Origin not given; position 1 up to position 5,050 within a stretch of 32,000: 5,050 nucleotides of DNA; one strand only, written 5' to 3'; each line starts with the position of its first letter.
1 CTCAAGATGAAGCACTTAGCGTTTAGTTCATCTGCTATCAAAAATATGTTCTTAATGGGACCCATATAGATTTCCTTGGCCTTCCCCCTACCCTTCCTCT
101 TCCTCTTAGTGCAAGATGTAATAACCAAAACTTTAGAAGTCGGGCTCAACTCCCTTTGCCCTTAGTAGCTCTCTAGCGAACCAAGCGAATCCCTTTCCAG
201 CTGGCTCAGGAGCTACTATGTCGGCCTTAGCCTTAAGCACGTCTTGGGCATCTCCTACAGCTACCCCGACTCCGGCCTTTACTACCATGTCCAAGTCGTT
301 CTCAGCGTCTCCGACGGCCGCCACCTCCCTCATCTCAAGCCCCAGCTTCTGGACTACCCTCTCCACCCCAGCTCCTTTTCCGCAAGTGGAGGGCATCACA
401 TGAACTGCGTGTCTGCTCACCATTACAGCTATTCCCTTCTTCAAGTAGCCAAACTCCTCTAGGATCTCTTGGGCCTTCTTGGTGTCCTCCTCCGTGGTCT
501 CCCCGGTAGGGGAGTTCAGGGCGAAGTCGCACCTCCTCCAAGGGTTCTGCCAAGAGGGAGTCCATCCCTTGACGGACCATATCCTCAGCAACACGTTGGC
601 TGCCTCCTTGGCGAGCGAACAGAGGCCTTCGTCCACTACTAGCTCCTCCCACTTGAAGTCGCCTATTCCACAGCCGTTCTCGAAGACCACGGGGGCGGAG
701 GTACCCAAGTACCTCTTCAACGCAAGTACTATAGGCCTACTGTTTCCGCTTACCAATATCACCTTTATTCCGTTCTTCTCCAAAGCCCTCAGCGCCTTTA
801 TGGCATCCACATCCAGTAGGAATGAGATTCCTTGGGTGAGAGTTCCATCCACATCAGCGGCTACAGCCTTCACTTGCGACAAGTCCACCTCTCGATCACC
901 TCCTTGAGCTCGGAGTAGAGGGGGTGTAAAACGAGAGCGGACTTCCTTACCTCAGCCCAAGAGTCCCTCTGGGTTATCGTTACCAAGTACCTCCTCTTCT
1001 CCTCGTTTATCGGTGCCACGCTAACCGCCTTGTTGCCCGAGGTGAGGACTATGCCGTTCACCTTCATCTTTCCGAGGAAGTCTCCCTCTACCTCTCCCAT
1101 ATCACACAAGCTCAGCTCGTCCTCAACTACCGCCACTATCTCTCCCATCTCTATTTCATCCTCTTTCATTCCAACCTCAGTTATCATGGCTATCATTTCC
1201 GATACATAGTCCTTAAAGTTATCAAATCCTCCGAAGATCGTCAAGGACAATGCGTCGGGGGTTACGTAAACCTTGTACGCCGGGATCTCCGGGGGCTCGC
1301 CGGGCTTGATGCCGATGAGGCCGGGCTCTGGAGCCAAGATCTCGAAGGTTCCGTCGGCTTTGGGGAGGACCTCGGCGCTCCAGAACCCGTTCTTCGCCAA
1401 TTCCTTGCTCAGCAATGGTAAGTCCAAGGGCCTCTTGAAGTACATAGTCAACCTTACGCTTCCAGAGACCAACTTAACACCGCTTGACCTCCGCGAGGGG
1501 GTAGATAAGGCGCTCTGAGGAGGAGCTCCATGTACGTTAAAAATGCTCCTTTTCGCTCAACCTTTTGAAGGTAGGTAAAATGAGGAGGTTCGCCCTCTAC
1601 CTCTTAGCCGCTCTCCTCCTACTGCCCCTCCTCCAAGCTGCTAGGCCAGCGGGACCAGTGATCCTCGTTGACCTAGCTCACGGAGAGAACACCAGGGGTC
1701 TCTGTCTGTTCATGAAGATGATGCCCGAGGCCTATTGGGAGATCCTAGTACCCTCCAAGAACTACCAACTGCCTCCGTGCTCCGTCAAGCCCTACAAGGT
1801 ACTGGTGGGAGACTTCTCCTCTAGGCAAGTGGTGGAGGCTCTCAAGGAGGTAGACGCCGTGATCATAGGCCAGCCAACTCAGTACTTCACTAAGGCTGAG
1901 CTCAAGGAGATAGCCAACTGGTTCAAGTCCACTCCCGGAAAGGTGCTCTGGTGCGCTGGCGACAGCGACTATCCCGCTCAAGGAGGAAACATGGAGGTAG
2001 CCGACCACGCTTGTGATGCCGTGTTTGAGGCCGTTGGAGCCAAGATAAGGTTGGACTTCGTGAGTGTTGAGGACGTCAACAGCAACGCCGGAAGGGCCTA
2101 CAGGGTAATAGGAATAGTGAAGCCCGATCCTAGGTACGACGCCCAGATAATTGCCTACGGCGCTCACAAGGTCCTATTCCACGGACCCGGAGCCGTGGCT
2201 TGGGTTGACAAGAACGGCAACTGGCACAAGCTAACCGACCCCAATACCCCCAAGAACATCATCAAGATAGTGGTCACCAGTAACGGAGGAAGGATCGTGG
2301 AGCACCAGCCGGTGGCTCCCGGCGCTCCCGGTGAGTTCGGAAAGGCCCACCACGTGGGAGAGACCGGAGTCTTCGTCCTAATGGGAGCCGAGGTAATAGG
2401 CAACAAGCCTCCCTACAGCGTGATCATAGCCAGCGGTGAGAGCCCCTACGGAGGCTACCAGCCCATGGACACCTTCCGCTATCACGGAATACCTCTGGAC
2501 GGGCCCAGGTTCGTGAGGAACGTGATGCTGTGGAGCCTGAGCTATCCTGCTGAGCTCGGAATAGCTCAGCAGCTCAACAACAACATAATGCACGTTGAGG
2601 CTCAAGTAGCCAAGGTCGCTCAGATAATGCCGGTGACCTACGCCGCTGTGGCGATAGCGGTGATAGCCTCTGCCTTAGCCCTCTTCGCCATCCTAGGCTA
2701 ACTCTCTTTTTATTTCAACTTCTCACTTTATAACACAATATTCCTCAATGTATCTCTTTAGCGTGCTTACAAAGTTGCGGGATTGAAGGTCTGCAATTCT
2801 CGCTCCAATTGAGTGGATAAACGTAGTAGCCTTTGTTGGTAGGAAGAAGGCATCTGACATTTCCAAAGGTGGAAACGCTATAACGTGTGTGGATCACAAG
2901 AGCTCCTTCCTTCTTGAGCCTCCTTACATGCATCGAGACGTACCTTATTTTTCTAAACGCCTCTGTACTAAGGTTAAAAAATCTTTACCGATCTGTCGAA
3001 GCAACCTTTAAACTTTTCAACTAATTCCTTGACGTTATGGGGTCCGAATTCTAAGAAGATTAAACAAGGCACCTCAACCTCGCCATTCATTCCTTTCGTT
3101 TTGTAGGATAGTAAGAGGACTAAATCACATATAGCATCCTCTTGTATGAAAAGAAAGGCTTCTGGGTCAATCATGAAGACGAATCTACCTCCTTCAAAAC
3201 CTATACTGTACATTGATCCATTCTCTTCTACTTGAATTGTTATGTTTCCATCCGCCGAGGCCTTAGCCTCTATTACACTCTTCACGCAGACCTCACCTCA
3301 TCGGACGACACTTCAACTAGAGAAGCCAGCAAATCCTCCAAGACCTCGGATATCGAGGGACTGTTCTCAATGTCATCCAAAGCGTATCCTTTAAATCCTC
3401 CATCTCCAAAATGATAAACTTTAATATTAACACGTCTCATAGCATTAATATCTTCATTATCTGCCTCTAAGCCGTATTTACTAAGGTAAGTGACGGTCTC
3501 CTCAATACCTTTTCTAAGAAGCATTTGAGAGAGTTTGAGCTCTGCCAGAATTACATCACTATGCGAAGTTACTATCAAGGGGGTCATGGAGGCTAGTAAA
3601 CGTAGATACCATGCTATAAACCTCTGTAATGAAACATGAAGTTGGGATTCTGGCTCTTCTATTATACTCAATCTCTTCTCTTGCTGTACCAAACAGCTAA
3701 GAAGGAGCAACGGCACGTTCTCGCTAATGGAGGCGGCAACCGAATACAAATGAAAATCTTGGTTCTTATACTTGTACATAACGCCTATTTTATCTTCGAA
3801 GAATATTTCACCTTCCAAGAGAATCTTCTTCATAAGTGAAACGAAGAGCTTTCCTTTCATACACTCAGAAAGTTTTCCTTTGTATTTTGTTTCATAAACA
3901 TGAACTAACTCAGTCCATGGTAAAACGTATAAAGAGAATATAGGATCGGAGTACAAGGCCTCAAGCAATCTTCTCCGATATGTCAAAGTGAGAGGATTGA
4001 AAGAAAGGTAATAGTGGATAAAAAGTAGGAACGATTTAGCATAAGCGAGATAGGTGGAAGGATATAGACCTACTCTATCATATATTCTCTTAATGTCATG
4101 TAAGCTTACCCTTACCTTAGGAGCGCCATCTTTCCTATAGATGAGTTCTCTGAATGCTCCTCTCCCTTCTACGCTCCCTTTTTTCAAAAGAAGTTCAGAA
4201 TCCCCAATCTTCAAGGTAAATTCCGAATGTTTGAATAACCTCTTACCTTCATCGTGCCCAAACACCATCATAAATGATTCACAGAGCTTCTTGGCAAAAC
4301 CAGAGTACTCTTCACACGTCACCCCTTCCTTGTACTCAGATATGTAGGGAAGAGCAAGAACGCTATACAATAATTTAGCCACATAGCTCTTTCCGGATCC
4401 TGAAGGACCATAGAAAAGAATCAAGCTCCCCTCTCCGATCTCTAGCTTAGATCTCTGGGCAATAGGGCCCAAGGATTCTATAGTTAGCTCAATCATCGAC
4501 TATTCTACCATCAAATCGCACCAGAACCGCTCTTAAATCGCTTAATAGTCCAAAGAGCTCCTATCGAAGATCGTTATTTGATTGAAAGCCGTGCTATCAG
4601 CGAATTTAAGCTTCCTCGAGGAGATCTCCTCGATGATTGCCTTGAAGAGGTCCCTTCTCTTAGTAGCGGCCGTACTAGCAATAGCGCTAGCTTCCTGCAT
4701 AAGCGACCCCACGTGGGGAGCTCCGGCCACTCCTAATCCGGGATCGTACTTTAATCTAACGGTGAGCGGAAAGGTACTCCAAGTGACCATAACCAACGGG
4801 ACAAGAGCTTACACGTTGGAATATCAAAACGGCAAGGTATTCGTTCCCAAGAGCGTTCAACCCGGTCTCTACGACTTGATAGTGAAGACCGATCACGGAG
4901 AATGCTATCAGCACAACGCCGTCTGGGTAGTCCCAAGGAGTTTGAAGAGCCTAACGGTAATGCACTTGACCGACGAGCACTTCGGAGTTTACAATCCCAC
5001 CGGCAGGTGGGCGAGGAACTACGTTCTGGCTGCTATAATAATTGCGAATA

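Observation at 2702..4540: Low-GC island with an ABC/AAA_21-class ATPase coupled to a 103-aa orphan protein: candidate undescribed defence or TA-like cassette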

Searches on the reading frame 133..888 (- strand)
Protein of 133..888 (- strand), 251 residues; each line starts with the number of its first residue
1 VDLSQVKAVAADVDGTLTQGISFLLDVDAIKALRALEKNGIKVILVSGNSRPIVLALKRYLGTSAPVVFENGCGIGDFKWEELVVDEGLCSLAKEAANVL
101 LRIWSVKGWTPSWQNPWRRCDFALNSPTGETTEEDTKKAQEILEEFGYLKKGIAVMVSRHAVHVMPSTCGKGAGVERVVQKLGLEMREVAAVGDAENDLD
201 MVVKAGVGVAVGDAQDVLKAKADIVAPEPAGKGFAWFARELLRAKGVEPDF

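Call 73: search_protein_families(library=pfam, proteins=[window:133-888:-], max_evalue=0.001)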
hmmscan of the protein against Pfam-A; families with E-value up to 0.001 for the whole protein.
window:133-888:- (251 aa): 6 families
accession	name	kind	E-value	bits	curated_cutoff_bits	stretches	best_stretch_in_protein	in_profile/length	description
PF08282.18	Hydrolase_3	-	7.3e-29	101.7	20.9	2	134-235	149-252/255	haloacid dehalogenase-like hydrolase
PF00702.32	Hydrolase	-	5.1e-15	56.8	26.4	1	131-206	120-191/191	haloacid dehalogenase-like hydrolase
PF05116.19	S6PP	-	2.4e-08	34.3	20.3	1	155-217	150-212/247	Sucrose-6F-phosphate phosphohydrolase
PF12710.13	HAD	-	9.6e-08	33.1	27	0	28-95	89-161/189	haloacid dehalogenase-like hydrolase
PF13419.12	HAD_2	-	2.7e-05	24.8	23.8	0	132-210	102-176/178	Haloacid dehalogenase-like hydrolase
PF02358.22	Trehalose_PPase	-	0.00016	21.3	27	0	135-201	130-199/235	Trehalose-phosphatase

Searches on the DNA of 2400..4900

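Call 69: search_rna_families(source=window, start=2400, end=4900, threshold=evalue, max_evalue=1)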
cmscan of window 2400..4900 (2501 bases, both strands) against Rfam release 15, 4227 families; matches with E-value up to 1: 1.
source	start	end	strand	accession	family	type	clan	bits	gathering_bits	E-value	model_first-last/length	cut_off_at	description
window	3020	3159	+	RF01788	drz-agam-2-2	Gene; ribozyme;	-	23.3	38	0.0024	1-191/191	no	drz-agam-2-2 ribozyme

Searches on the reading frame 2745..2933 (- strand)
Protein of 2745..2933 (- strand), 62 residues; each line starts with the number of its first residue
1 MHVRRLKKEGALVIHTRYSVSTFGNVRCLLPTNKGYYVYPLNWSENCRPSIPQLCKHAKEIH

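Call 3: search_protein_families(library=pfam, proteins=[window:2745-2933:-], max_evalue=1)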
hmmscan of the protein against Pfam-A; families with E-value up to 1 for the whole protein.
window:2745-2933:- (62 aa): 1 family
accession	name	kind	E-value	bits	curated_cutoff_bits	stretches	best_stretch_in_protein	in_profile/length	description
PF07463.16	NUMOD4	-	0.3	11.8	23.4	1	16-27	11-22/49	NUMOD4 motif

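Call 4: search_protein_families(library=padloc, proteins=[window:2745-2933:-], max_evalue=1)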
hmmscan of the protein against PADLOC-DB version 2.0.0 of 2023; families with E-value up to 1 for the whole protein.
window:2745-2933:- (62 aa): 0 families

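Call 5: search_protein_families(library=ncbifam, proteins=[window:2745-2933:-], max_evalue=1)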
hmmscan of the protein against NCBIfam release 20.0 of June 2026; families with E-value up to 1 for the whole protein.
window:2745-2933:- (62 aa): 0 families
